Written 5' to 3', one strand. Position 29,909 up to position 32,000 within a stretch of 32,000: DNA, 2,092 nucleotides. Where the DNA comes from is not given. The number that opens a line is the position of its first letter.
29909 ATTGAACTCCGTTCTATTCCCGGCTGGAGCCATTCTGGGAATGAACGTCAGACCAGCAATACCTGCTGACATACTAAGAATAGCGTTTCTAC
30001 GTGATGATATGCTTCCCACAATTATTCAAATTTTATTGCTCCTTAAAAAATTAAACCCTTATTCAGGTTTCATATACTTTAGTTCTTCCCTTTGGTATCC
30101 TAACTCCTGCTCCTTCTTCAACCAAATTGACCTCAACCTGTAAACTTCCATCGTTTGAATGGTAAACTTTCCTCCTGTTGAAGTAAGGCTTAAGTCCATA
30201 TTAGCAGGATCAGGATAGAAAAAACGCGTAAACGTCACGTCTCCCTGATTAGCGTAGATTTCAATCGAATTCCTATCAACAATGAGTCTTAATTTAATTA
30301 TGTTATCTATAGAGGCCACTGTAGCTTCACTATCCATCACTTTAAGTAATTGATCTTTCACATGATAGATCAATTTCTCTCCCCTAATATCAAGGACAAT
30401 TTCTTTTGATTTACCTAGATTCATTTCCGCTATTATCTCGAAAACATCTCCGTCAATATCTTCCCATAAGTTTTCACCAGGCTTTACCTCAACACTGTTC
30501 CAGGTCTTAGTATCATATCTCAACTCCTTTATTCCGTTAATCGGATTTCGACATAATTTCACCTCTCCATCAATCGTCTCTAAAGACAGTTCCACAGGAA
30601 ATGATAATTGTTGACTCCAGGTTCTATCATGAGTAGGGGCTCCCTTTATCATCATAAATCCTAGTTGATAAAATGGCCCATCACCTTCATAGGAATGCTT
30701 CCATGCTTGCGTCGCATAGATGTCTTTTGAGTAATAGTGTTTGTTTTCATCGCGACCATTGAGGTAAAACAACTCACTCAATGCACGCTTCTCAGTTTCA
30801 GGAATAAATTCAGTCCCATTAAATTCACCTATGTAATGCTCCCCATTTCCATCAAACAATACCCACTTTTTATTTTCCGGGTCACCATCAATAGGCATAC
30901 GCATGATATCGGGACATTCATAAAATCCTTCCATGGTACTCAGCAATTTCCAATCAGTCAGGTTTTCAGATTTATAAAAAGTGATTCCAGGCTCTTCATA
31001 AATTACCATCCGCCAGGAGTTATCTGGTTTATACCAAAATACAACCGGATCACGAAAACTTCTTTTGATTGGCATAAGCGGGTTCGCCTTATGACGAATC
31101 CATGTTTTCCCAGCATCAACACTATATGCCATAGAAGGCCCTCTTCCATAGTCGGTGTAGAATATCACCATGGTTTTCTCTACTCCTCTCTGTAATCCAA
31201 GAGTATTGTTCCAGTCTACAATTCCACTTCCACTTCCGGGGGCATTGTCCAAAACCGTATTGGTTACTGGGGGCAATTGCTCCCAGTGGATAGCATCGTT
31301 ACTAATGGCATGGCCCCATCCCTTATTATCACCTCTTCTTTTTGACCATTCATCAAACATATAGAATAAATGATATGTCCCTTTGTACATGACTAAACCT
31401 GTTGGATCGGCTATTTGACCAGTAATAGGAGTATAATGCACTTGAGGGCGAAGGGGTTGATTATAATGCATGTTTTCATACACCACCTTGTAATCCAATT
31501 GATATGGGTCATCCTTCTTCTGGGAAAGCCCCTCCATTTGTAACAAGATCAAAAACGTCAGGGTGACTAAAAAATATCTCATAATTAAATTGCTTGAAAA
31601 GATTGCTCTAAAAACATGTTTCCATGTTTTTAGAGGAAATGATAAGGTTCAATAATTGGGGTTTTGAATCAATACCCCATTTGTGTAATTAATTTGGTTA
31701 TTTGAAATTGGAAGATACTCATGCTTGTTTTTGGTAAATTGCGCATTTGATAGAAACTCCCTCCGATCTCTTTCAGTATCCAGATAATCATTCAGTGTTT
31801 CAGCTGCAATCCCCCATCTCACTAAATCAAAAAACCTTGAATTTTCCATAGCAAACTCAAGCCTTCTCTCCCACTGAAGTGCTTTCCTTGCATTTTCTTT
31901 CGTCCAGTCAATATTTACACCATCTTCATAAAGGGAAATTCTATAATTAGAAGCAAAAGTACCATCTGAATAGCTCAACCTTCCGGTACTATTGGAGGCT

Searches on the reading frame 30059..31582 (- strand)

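Call 48: search_protein_families(library=pfam, proteins=[window:30059-31582:-], max_evalue=0.001)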
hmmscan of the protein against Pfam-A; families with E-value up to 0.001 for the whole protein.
window:30059-31582:- (507 aa): 2 families
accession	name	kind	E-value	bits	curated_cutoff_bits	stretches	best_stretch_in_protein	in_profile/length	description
PF00251.26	Glyco_hydro_32N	-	9.7e-41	140.7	22.1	1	49-346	1-306/307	Glycosyl hydrolases family 32 N-terminal domain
PF08244.19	Glyco_hydro_32C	-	4.5e-14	53.2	21.9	1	354-481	5-157/158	Glycosyl hydrolases family 32 C terminal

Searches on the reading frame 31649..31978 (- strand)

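Call 48: search_protein_families(library=pfam, proteins=[window:31649-31978:-], max_evalue=0.001)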
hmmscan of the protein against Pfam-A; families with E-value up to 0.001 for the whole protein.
window:31649-31978:- (109 aa): 1 family
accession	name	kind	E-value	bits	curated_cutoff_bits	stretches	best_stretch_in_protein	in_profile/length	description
PF07980.17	SusD_RagB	-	1.9e-15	57.7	23.1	1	20-109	205-297/297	SusD family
